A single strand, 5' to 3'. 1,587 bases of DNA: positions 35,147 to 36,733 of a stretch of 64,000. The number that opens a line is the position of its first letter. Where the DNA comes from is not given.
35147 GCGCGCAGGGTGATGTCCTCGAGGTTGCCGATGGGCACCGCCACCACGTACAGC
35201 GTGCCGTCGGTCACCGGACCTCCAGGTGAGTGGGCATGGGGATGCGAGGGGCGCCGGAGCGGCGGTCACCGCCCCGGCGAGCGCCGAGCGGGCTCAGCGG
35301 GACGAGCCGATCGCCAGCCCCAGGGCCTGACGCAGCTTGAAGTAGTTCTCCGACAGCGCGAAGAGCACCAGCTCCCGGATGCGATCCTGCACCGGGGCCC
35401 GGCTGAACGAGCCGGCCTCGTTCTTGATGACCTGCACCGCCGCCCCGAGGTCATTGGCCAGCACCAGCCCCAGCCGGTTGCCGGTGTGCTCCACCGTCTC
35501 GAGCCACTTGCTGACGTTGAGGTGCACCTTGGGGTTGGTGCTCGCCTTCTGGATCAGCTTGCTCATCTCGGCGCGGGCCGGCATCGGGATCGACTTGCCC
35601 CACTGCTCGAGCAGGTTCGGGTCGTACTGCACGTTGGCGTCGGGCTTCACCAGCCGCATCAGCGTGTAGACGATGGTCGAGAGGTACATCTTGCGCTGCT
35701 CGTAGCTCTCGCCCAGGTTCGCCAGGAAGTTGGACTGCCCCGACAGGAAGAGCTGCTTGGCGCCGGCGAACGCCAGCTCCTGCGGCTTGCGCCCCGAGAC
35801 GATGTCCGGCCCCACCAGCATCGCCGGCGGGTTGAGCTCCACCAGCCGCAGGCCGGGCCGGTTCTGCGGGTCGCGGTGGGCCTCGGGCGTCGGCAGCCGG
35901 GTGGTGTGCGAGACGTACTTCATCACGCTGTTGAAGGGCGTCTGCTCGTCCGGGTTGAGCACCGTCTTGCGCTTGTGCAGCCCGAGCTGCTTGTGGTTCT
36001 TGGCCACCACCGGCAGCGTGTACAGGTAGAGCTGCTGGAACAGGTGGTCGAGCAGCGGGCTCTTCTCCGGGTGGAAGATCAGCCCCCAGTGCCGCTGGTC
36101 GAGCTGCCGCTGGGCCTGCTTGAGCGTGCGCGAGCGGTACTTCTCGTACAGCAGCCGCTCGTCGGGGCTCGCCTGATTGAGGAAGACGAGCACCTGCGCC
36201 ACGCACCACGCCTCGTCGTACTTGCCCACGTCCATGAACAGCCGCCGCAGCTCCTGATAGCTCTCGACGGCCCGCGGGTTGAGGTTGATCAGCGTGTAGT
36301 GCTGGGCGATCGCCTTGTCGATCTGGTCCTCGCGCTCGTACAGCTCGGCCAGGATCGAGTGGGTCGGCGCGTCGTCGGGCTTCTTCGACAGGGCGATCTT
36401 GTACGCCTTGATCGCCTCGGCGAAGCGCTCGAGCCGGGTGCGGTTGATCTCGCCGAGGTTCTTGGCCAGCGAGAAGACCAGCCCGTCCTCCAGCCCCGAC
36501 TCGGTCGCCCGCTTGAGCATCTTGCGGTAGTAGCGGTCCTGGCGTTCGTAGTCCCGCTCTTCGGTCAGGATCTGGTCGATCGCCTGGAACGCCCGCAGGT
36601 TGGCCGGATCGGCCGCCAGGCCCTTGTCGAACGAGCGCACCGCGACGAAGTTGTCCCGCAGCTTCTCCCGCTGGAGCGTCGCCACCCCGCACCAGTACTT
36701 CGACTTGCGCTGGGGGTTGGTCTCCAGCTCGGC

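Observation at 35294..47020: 3908-aa uninterrupted TPR-repeat protein (AgmK/GltI-like)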

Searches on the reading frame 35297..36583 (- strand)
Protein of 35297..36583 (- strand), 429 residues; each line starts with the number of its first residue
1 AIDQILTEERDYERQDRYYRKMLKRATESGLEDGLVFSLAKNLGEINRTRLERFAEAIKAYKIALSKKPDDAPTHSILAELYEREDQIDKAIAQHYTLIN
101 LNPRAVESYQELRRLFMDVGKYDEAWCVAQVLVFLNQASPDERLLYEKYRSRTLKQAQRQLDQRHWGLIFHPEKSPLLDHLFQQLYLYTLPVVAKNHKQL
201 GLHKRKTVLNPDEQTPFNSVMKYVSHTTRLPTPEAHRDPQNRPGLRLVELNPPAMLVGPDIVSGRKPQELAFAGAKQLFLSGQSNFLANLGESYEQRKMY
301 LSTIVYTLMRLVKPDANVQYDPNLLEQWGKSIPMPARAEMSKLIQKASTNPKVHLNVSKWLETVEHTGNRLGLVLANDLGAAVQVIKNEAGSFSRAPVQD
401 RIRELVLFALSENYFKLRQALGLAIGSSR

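Call 12: find_homologous_proteins(query=window:35297-36583:-, max_evalue=0.00001)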
Query window:35297-36583:- (429 aa): 14 proteins with E <= 0.00001 among 8000 candidates.
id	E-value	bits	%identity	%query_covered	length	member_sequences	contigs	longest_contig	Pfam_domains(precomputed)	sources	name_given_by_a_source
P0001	3.7e-169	581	63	99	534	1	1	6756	PF14559.13,PF13176.13,PF13429.13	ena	-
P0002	2.5e-167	575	62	99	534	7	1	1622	PF14559.13,PF23914.2,PF13414.13,PF00515.35,PF13176.13,PF13432.13,PF13428.13,PF13429.13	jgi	jgi:tetratricopeptide (TPR) repeat protein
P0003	1.1e-163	563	60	99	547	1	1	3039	PF14559.13,PF00515.35,PF13424.13,PF13176.13,PF13432.13,PF13428.13,PF13181.13,PF25064.2,PF07719.24,PF13174.13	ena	-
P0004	1.2e-156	540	58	99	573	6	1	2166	PF14559.13,PF00515.35,PF13424.13,PF13176.13,PF13432.13,PF13428.13,PF13429.13,PF13181.13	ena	-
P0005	7.9e-147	507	56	100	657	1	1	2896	PF13431.13,PF13414.13,PF13176.13,PF13428.13,PF14559.13,PF24575.2,PF00515.35,PF13424.13,PF13432.13,PF13181.13,PF07719.24,PF13174.13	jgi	jgi:tetratricopeptide (TPR) repeat protein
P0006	3.5e-141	489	54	99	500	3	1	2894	PF14559.13,PF00515.35,PF13424.13,PF13176.13,PF13432.13,PF13428.13,PF13181.13,PF07719.24,PF13174.13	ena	-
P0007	5.3e-132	459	50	99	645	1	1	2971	PF13431.13,PF23914.2,PF13414.13,PF13176.13,PF13428.13,PF25064.2,PF14559.13,PF00515.35,PF13424.13,PF13432.13,PF13181.13,PF07719.24,PF13174.13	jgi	jgi:tetratricopeptide (TPR) repeat protein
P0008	4.5e-96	340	41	94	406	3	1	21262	PF13414.13,PF13428.13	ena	-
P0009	4.4e-95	337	44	94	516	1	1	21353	PF14559.13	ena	-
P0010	6.7e-88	313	39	95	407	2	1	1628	PF13176.13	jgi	jgi:hypothetical protein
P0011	1.9e-56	210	65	35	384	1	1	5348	PF13431.13,PF23914.2,PF13414.13,PF13176.13,PF13428.13,PF25064.2,PF14559.13,PF00515.35,PF13424.13,PF13432.13,PF13429.13,PF13181.13,PF07719.24,PF13174.13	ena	-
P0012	1.8e-12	65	25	89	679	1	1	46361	PF14559.13,PF23914.2,PF13414.13,PF00515.35,PF13428.13,PF13429.13,PF13181.13,PF07719.24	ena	-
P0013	4.3e-12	64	36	20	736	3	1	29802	PF09976.16,PF25060.1,PF13414.13,PF23938.2,PF12569.15,PF13374.13,PF07721.21,PF24575.2,PF02259.30,PF00515.35,PF13424.13,PF13429.13,PF01075.24,PF14561.13,PF07719.24,PF13174.13,PF20308.5,PF25063.1,PF13431.13,PF23914.2,PF07720.19,PF25058.2,PF13176.13,PF24885.2,PF13428.13,PF25064.2,PF14559.13,PF13371.13,P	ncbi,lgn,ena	-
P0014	1.1e-7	49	30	20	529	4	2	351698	PF03704.24,PF13431.13,PF23914.2,PF13414.13,PF13176.13,PF13428.13,PF14559.13,PF24575.2,PF10516.16,PF13371.13,PF00515.35,PF12895.14,PF13424.13,PF21033.5,PF13432.13,PF13429.13,PF13181.13,PF14561.13,PF07719.24,PF13174.13,PF20308.5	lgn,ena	-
